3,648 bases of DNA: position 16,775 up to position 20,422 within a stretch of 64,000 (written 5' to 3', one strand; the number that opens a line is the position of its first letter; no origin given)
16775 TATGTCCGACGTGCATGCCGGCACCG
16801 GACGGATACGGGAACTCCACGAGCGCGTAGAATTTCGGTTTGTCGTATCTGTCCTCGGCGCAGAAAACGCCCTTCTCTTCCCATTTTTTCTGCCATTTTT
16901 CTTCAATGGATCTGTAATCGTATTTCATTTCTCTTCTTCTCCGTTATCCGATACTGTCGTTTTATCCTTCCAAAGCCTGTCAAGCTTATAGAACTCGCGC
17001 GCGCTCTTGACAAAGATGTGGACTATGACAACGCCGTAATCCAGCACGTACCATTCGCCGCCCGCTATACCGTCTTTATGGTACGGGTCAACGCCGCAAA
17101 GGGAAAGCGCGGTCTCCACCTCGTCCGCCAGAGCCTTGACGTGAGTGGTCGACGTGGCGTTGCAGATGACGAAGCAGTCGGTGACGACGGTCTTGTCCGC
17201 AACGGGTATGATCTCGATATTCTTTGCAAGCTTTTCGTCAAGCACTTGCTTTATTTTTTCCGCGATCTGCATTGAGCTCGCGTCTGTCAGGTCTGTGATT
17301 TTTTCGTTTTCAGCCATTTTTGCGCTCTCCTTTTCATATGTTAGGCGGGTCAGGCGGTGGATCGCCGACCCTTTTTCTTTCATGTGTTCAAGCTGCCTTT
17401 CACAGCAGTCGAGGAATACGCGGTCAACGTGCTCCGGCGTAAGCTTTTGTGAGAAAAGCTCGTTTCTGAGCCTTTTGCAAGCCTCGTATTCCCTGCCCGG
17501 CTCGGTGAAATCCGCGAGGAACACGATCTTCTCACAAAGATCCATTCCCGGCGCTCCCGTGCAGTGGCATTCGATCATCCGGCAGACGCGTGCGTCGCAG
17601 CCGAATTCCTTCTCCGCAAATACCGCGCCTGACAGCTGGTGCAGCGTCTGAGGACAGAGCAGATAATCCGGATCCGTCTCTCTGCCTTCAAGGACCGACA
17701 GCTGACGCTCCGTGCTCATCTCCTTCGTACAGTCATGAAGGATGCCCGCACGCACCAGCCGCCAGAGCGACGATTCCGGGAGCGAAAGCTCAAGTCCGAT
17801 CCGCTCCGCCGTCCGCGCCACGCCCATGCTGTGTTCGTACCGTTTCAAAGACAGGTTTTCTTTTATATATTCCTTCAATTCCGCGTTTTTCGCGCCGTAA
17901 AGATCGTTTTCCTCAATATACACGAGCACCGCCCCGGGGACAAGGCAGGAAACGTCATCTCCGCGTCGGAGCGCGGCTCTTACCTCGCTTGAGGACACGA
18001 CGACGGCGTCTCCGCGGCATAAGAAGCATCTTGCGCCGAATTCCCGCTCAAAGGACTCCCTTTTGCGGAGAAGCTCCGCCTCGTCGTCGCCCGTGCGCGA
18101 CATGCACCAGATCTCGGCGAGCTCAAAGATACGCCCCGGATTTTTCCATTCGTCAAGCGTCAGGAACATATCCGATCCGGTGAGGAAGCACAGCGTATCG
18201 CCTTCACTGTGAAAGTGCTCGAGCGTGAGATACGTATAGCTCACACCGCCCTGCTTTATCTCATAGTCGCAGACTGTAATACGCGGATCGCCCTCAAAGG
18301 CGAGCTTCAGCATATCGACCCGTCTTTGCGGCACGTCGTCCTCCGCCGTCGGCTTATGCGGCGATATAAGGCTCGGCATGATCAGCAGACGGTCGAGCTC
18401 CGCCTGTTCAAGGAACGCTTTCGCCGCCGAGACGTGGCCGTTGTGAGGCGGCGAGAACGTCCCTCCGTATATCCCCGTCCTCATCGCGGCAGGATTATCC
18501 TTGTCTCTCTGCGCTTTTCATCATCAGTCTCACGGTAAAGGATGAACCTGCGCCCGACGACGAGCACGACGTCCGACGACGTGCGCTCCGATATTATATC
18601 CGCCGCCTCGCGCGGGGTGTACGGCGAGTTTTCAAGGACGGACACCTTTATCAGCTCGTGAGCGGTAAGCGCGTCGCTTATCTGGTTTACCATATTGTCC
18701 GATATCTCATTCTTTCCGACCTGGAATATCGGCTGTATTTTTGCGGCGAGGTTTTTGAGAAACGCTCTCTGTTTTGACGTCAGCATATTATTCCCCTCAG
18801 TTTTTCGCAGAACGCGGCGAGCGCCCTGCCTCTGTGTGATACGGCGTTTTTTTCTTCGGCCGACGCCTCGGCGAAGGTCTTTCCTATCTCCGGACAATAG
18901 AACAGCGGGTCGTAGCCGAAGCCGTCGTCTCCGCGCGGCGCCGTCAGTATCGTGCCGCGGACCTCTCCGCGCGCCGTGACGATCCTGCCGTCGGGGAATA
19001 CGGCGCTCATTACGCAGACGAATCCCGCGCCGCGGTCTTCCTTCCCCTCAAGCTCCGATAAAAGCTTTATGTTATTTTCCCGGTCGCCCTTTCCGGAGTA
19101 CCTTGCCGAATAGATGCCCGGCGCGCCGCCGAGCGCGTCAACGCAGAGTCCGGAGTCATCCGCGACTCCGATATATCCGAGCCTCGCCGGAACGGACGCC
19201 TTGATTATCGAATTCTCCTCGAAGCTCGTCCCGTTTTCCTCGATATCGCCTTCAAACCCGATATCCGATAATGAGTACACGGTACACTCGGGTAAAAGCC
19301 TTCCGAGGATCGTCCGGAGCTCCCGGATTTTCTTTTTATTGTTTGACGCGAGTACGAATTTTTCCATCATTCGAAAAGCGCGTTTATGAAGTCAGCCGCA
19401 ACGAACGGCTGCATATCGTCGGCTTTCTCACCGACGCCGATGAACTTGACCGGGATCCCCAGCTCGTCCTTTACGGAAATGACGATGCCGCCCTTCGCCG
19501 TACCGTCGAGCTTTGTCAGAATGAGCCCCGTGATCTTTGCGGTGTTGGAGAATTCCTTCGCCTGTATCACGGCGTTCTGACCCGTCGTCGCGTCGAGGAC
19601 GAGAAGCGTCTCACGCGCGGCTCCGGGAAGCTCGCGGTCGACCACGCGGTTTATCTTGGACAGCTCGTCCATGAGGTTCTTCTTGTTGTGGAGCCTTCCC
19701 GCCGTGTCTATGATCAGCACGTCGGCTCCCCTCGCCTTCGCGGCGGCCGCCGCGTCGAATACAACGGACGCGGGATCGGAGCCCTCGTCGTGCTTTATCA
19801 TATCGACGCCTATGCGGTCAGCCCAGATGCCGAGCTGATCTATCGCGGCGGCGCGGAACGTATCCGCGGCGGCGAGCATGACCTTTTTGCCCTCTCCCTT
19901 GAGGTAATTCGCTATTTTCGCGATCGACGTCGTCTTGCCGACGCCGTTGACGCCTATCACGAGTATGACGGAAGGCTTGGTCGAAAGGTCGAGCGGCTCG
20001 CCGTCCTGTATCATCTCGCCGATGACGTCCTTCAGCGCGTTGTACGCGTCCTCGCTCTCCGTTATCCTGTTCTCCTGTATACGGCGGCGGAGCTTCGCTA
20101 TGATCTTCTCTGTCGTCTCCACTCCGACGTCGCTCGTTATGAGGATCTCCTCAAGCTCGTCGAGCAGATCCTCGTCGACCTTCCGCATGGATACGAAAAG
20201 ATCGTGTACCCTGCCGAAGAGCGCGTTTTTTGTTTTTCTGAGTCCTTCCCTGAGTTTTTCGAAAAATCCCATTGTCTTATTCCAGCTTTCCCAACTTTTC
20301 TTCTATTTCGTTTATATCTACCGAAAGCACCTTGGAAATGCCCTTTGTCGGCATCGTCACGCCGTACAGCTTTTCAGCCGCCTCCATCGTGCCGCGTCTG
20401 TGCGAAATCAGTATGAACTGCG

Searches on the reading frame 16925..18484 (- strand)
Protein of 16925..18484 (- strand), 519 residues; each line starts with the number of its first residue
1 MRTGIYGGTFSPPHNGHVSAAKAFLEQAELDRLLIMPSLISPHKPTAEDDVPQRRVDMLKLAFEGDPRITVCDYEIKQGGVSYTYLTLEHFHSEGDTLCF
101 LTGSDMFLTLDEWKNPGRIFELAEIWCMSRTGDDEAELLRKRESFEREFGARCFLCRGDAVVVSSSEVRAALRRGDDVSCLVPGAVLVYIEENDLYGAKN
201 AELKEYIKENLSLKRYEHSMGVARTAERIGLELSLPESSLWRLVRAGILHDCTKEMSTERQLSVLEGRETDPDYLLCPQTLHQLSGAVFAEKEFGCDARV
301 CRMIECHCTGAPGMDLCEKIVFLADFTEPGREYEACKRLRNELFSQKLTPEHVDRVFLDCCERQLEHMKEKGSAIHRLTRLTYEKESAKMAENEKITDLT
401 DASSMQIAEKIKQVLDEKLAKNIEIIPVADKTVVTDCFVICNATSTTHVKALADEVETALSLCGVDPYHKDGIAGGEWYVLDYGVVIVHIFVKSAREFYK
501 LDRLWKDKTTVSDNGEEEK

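Call 20: search_protein_families(library=pfam, proteins=[window:16925-18484:-])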
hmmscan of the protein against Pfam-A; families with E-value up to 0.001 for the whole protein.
window:16925-18484:- (519 aa): 3 families
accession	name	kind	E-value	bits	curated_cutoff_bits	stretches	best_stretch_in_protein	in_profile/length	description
PF02410.21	RsfS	-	3.6e-28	98.1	21.6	1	410-505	2-98/98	Ribosomal silencing factor during starvation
PF01467.32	CTP_transf_like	-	3e-16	60.3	21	1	5-170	1-132/133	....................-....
PF01966.28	HD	-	3.2e-10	40.8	22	1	215-325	1-111/116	HD domain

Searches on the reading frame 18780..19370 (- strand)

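Call 80: search_protein_families(library=pfam, proteins=[window:18780-19370:-], max_evalue=0.00001)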
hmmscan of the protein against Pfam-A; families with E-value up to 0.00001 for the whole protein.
window:18780-19370:- (196 aa): 1 family
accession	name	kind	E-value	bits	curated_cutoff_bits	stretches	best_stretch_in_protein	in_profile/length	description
PF01725.21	Ham1p_like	-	2.8e-63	213.6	22.5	1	6-189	2-185/186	Ham1 family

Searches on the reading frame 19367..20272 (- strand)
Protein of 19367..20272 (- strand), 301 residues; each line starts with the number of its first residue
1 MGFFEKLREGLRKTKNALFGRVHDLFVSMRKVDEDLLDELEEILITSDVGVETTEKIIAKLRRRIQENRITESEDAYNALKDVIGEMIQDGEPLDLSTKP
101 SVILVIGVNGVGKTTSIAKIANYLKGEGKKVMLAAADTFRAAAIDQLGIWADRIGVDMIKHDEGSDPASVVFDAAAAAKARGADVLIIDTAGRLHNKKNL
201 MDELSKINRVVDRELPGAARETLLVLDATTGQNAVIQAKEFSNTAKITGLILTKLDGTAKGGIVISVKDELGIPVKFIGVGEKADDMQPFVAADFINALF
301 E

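Call 80: search_protein_families(library=pfam, proteins=[window:19367-20272:-], max_evalue=0.00001)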
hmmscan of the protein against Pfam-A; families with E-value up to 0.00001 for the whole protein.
window:19367-20272:- (301 aa): 3 families
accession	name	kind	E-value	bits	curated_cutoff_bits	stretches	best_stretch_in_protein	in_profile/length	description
PF00448.28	SRP54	-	6.1e-79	264.7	22.7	1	100-300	1-195/196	SRP54-type protein, GTPase domain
PF02881.24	SRP54_N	-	2.1e-15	57.1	22.4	1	19-82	2-73/75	SRP54-type protein, helical bundle domain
PF13604.12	AAA_30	-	1.1e-07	32.3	27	1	100-198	18-104/191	AAA domain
